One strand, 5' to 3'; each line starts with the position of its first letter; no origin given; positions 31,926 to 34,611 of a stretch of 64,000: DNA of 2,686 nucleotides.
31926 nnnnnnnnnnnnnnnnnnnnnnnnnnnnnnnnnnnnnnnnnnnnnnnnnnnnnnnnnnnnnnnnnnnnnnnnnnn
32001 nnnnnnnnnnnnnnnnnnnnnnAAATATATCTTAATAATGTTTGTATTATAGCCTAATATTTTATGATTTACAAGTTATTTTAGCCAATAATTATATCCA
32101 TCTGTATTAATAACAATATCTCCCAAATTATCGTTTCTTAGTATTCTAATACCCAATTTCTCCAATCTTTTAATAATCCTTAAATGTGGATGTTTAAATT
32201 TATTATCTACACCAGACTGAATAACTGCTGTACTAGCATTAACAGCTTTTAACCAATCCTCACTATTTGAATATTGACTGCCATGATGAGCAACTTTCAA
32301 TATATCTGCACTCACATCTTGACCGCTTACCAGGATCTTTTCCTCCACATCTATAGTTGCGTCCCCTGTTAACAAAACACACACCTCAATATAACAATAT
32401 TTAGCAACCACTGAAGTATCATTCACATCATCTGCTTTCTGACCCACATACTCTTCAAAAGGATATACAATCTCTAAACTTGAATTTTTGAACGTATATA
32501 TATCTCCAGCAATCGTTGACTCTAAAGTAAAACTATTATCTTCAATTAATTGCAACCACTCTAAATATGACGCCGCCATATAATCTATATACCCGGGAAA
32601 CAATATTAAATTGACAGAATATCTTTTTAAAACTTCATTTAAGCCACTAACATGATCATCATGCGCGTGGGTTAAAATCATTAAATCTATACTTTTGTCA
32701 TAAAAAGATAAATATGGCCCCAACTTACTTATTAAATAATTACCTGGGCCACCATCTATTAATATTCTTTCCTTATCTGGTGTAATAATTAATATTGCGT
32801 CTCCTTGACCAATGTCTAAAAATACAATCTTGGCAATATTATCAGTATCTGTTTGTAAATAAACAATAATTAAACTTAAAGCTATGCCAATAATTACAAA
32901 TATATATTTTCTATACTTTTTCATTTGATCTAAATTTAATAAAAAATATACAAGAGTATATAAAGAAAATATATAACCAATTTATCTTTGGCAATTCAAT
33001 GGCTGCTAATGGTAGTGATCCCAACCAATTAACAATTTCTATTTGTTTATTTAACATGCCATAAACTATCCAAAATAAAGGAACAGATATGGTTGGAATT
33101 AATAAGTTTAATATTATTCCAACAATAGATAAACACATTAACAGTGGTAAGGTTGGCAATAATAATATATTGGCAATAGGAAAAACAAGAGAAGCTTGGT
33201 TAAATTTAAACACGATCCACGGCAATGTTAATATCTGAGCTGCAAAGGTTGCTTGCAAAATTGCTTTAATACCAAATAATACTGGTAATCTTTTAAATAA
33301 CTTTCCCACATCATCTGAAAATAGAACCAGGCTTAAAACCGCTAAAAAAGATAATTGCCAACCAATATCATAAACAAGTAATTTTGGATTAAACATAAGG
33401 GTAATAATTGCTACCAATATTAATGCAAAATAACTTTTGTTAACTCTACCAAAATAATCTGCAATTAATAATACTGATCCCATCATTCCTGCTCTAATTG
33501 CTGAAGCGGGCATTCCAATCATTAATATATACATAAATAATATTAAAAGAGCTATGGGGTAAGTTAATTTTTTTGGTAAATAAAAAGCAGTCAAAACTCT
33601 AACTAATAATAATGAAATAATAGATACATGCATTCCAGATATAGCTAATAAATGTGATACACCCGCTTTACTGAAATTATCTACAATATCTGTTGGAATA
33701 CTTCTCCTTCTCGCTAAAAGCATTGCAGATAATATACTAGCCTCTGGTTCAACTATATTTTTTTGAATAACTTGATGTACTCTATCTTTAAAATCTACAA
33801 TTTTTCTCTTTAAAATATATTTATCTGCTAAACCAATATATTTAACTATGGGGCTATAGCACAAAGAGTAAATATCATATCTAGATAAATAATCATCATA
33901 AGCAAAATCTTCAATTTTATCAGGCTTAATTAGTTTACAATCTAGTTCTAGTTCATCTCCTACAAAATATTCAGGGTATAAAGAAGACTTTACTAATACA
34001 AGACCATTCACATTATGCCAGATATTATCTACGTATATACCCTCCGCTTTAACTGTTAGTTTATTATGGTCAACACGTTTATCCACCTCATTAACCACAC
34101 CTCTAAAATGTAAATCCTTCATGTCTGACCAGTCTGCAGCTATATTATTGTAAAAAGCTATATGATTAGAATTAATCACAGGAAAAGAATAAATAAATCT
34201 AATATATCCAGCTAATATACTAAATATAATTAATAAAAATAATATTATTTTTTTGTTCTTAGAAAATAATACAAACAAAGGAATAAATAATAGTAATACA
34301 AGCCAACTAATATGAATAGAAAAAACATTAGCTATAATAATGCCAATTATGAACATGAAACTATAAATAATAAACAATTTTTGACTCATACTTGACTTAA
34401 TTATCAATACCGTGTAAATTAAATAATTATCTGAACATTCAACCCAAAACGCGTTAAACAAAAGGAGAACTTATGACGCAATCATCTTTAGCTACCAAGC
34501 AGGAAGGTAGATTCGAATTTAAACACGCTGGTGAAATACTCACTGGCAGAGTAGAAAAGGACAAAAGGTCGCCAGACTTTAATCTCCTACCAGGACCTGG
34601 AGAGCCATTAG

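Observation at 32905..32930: comEC split at an A5 homopolymer: single-nucleotide frameshift or genuine two-gene arrangement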

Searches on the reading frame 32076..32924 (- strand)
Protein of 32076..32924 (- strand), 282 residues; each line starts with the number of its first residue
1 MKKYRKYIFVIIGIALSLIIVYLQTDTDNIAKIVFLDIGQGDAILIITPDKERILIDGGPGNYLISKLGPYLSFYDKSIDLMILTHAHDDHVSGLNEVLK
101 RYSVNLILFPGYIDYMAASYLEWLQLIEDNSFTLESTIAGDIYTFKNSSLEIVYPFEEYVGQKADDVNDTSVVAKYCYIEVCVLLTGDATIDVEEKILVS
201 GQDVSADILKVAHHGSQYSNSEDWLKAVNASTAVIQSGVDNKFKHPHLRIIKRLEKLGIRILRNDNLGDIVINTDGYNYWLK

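Call 3: search_protein_families(library=pfam, proteins=[window:32076-32924:-], max_evalue=0.01)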
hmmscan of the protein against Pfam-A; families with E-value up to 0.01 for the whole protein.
window:32076-32924:- (282 aa): 2 families
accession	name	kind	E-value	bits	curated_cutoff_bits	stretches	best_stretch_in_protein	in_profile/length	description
PF00753.33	Lactamase_B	-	1.8e-14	54.5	22.7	1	38-235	3-192/196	Metallo-beta-lactamase superfamily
PF12706.13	Lactamase_B_2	-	5.4e-05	23.3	27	1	53-106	2-60/200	Beta-lactamase superfamily domain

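Call 4: search_protein_families(library=ncbifam, proteins=[window:32076-32924:-], max_evalue=0.01)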
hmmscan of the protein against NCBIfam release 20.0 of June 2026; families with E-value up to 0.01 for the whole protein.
window:32076-32924:- (282 aa): 19 families
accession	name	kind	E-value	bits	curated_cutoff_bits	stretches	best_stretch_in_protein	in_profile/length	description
TIGR00361.1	ComEC_Rec2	equivalog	6.9e-39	133.5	190.05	1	11-266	421-661/663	DNA internalization-related competence protein ComEC/Rec2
NF008580.0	PRK11539.1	equivalog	2.9e-26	92.1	969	1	3-271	475-725/758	ComEC family protein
NF049846.1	blaAHM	exception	6.6e-18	64.6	590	1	23-277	54-298/304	AHM family subclass B3-like metallo-beta-lactamase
NF041809.1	Avs1a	equivalog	3.9e-16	58.8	420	2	167-253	251-340/387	AVAST type 1 anti-phage system MBL fold metallo-hydrolase Avs1a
NF058524.1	6A-MBL_enzyme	equivalog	9.6e-09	34.8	220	1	77-99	55-77/346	anti-phage 6A-MBL system MBL-fold protein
NF012229.1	bla_class_B_core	domain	6.7e-06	26.3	100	1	43-121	16-93/139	metallo-beta-lactamase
NF001911.0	PRK00685.1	equivalog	0.00033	20.2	144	1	41-107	7-69/228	metal-dependent hydrolase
TIGR03675.1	arCOG00543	equivalog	0.00063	18.1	580.2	1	42-102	189-251/631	beta-CASP ribonuclease aCPSF1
NF033088.2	bla_subclass_B1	equivalog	0.00079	19.1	200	1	45-107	34-96/217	subclass B1 metallo-beta-lactamase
NF002553.0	PRK02113.1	equivalog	0.00084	18.8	386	1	44-98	38-86/252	MBL fold metallo-hydrolase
TIGR02651.1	RNase_Z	equivalog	0.0011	18.1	292.95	1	51-104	27-77/302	ribonuclease Z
NF000801.0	PRK00055.1-3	equivalog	0.0011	18.1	252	1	47-101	25-76/307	ribonuclease Z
NF000458.2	blaPEDO-2_fam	exception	0.0012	18.3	550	1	44-106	54-118/285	PEDO-2 family subclass B3 metallo-beta-lactamase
TIGR03413.1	GSH_gloB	equivalog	0.0014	18.1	200.8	1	52-106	21-71/248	hydroxyacylglutathione hydrolase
NF033105.1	bla_subclass_B3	equivalog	0.0025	17.2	240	1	44-100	25-83/257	subclass B3 metallo-beta-lactamase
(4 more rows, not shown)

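Call 20: search_solved_structures(query=window:32076-32924:-, max_evalue=0.001, show_alignments=1)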
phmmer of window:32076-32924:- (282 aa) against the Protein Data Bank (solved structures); distinct sequences matched with E-value up to 0.001: 11.
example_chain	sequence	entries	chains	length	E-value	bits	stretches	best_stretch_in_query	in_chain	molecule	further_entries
9ic4_A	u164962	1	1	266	8.2e-34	120.5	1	31-279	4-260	Competence protein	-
30bt_A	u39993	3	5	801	1.4e-33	119.7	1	9-279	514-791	Beta-lactamase-like domain | ComEC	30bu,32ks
9vc6_A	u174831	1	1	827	3.5e-21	79.1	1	28-272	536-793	Competence protein ComEC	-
9vc9_A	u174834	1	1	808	4.2e-06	29.6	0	182-269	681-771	Dna internalization-related competence protein rec2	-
9vcb_A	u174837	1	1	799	8.9e-06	28.5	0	167-262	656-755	DNA internalization-related competence protein ComEC/Rec2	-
9vcf_A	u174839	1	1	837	1e-05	28.4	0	167-262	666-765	DNA internalization-related competence protein ComEC/Rec2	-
1wra_A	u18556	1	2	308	4.3e-05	26.3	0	78-116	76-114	Teichoic acid phosphorylcholine esterase/choline binding protein E (cbpE)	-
12qj_A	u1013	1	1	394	6.2e-05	25.8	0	78-116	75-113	Choline binding protein E CbpE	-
3adr_A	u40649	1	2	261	0.00023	23.9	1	44-119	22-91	Putative uncharacterized protein ST1585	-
2bib_A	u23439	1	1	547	0.0003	23.6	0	78-116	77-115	TEICHOIC ACID PHOSPHORYLCHOLINE ESTERASE/ CHOLINE BINDING PROTEIN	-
7l0b_A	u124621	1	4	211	0.00045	23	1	45-116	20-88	Hydroxyacylglutathione hydrolase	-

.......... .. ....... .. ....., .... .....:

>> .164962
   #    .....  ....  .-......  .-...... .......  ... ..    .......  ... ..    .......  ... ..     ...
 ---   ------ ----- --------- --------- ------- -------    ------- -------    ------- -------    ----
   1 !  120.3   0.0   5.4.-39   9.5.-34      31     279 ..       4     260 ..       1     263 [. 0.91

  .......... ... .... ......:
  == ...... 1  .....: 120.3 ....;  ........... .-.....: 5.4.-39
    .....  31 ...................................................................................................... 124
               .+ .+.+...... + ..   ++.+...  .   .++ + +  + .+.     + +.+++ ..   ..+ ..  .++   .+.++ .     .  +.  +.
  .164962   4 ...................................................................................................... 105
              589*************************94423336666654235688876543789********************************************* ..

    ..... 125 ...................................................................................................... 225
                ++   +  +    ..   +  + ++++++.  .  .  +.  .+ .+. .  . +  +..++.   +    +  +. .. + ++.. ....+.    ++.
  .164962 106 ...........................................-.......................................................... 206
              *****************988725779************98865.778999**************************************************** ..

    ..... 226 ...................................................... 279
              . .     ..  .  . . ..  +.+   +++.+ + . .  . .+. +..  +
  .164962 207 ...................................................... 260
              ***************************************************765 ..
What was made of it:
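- On ComEC C-terminal-domain type MBL nuclease: 9ic4_A E 8.2e-34; 30bt_A residues 514-791 E 1.4e-33 (call 20); TIGR00361 positions 421-661 E 6.9e-39 (call 4). This helix aligns with the last helix of 30bt_A (call 20).
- The best matches of the MBL protein are ComEC C-terminal domains, not other MBL families (calls 4, 20). It retains the homologue of ComEC's last transmembrane helix (call 20).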

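Call 21: list_cluster_members(proteins=[window:32079-32924:-, P0001])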
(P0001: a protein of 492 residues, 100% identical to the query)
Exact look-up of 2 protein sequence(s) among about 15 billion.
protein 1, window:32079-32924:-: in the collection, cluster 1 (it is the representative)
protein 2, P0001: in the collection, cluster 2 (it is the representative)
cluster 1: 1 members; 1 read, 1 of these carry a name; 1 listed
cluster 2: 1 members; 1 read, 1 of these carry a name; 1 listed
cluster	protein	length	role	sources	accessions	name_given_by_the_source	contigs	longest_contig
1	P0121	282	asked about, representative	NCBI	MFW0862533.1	MAG: ComEC/Rec2 family competence protein [Candidatus Komeilibacteria bacterium]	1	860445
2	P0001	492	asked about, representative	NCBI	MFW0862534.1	MAG: ComEC/Rec2 family competence protein [Candidatus Komeilibacteria bacterium]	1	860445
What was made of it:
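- (1) GenBank annotates two proteins here, 492 aa and 282 aa (call 21). Only one assembly of this genome is on record (call 21).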

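Call 22: find_related_loci(query=A1, collection=genome_contigs, flank=4000)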
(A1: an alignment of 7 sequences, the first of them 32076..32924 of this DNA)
Query A1 (282 aa) in genome_contigs; peptide patterns used: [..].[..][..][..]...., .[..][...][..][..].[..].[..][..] (x = any residue, [..] = any of these).
600 stretches matched a pattern (row limit reached: there are more); 520 encode a relative of the query (tblastn E <= 1e-3); the best 80 are kept; 80 distinct loci.
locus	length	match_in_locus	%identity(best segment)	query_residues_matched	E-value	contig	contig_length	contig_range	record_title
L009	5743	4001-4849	69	1-282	8e-136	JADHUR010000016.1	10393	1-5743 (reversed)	MAG: Patescibacteria group bacterium isolate BS150m-G51 BS-150m-C5917, whole genome shotgun sequence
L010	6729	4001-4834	47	8-282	3e-74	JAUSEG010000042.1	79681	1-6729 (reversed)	MAG: bacterium isolate E14_maxbin.173 E14_k141_684732, whole genome shotgun sequence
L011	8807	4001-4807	45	8-276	1e-73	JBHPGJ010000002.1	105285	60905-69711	Patescibacteria group bacterium isolate SAG AM-311-M06 NODE_2_length_105285_cov_31.149016, whole genome shotgun sequence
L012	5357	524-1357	47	8-282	3e-72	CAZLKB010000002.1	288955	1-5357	MAG TPA_asm: uncultured Gammaproteobacteria bacterium isolate binchicken_co115_145 genome assembly, contig: NODE_37_leng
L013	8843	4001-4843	46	1-278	5e-72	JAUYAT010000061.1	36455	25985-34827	MAG: bacterium isolate C19_concoct.bin.47 C19_k141_74985, whole genome shotgun sequence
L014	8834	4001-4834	46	8-282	8e-72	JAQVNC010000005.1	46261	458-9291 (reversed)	MAG: Patescibacteria group bacterium isolate STF1_148 NODE_1508_length_46261_cov_6.248927_Sandtown_F1, whole genome shot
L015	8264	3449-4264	47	8-276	6e-70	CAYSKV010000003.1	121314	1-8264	MAG TPA_asm: uncultured Gammaproteobacteria bacterium isolate binchicken_co154_6 genome assembly, contig: NODE_96_length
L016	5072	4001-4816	43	8-276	1e-67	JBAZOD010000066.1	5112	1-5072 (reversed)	MAG: Patescibacteria group bacterium isolate SO_2017_LW4_86 scaffold_32142_c1_LW137-91_2017, whole genome shotgun sequen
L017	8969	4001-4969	38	8-281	2e-67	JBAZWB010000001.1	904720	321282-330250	MAG: Patescibacteria group bacterium isolate SO_2017_GW1_267 NODE_26_length_904720_cov_3.416747_OW334_2017, whole genome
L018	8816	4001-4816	45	8-276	2e-67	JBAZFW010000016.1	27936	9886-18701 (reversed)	MAG: Patescibacteria group bacterium isolate SO_2017_LW3_29 NODE_4190_length_27936_cov_3.599626_LW162_2017, whole genome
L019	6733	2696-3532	41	5-279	1e-67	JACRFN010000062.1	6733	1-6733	MAG: Candidatus Kerfeldbacteria bacterium isolate NC_groundwater_1726_Pr3_B-0.1um_50_13 SR-2_scaffold_141_1704076, whole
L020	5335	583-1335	43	28-278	3e-65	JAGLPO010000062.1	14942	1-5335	MAG: Candidatus Parcubacteria bacterium isolate RS_8_12 ROV157_8.bin.12.fa_62, whole genome shotgun sequence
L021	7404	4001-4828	43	1-281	2e-64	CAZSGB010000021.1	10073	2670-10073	MAG TPA_asm: uncultured Gammaproteobacteria bacterium isolate SRP118108_co4_507 genome assembly, contig: NODE_6556_lengt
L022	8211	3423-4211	44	8-270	4e-64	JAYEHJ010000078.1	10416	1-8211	MAG: Patescibacteria group bacterium isolate MAG221 MAG221_78, whole genome shotgun sequence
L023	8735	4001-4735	44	32-279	7e-64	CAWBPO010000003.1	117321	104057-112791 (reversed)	MAG: uncultured bacterium isolate MFD04408.bin.1.52 genome assembly, contig: contig_56505, whole genome shotgun sequence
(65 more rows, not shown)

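Call 46: predict_structure(protein=window:32079-32924:-)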
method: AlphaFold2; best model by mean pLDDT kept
length: 282 residues; sequences in the alignment: 1
mean_pLDDT: 43.3   pTM: 0.35
mean pLDDT of the five models: 43.3, 41.5, 34.8, 33.6, 30.0
residues with pLDDT >= 90: 0; 70-90: 0; 50-70: 105; < 50: 177
segments of 3 or more residues with pLDDT < 50: 1-3, 5-11, 109-118, 134-144, 147-282
pLDDT, mean of each block of 10 residues (from residue 1): 45 51 53 55 62 64 58 57 54 62 55 44 55 44 40 26 32 25 26 32 32 34 36 31 34 39 35 32 32
secondary structure, 60 per line:
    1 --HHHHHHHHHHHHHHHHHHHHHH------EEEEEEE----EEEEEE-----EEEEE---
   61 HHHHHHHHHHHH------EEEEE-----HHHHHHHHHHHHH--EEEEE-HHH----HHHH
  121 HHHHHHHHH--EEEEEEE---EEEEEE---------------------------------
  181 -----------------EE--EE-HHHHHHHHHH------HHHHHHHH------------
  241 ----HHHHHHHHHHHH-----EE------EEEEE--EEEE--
elements in order: H3-24 E31-37 E42-47 E53-57 H61-72 E79-83 H89-101 E104-108 H117-129 E132-138 E142-147 H205-214 H221-228 H245-256 E270-274 E277-280
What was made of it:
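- On ComEC C-terminal-domain type MBL nuclease: I ran no dedicated topology predictor, and the AF2 single-sequence model was unusable (pLDDT 43, call 46).
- Tried and rejected: It was too poor for a fold search, so I ran none (call 46).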

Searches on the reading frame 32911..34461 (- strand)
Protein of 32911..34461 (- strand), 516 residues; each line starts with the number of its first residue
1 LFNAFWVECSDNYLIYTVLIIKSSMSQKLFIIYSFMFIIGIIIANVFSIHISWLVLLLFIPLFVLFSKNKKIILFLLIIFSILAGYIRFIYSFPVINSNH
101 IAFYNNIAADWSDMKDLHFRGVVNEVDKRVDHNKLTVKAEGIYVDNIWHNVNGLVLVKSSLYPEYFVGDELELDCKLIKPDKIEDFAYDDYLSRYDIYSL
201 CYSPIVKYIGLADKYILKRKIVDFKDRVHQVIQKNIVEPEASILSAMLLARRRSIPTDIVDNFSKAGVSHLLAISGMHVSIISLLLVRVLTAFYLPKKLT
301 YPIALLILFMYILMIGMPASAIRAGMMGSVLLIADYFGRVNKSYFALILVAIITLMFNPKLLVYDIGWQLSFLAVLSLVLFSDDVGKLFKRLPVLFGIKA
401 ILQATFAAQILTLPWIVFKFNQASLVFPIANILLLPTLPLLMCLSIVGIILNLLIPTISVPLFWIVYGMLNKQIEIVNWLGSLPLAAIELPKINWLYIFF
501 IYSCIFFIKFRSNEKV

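Call 3: search_protein_families(library=pfam, proteins=[window:32911-34461:-], max_evalue=0.01)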
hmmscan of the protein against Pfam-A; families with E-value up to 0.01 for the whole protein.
window:32911-34461:- (516 aa): 2 families
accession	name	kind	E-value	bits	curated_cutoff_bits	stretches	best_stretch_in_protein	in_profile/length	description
PF03772.21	Competence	-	2.9e-50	171.6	23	1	247-508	1-263/270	Competence protein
PF13567.11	DUF4131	-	3.6e-06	27.2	31.6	1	53-200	11-156/165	Domain of unknown function (DUF4131)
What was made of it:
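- On ComEC/Rec2 DNA-uptake channel family: ORF1 scores 171.6 bits against a cut-off of 23, E 2.9e-50 (call 3). The Pfam score is 27.2 bits, below the 31.6 cut-off (call 3).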

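Call 4: search_protein_families(library=ncbifam, proteins=[window:32911-34461:-], max_evalue=0.01)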
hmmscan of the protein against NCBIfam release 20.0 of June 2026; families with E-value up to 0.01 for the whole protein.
window:32911-34461:- (516 aa): 4 families
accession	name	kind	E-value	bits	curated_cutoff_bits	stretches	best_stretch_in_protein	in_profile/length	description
TIGR00361.1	ComEC_Rec2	equivalog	7.1e-23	80.6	190.05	1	234-477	121-370/663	DNA internalization-related competence protein ComEC/Rec2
TIGR00360.1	ComEC_N-term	subfamily_domain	5.5e-22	78.8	36.5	1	268-444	1-170/171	ComEC/Rec2-related protein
NF045979.1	ComEC_MAG0480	equivalog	6.5e-12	44.9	150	1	29-509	27-450/461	MAG0480 family ComEC-like protein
NF008580.0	PRK11539.1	equivalog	2.7e-10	39.2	969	1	223-467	181-433/758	ComEC family protein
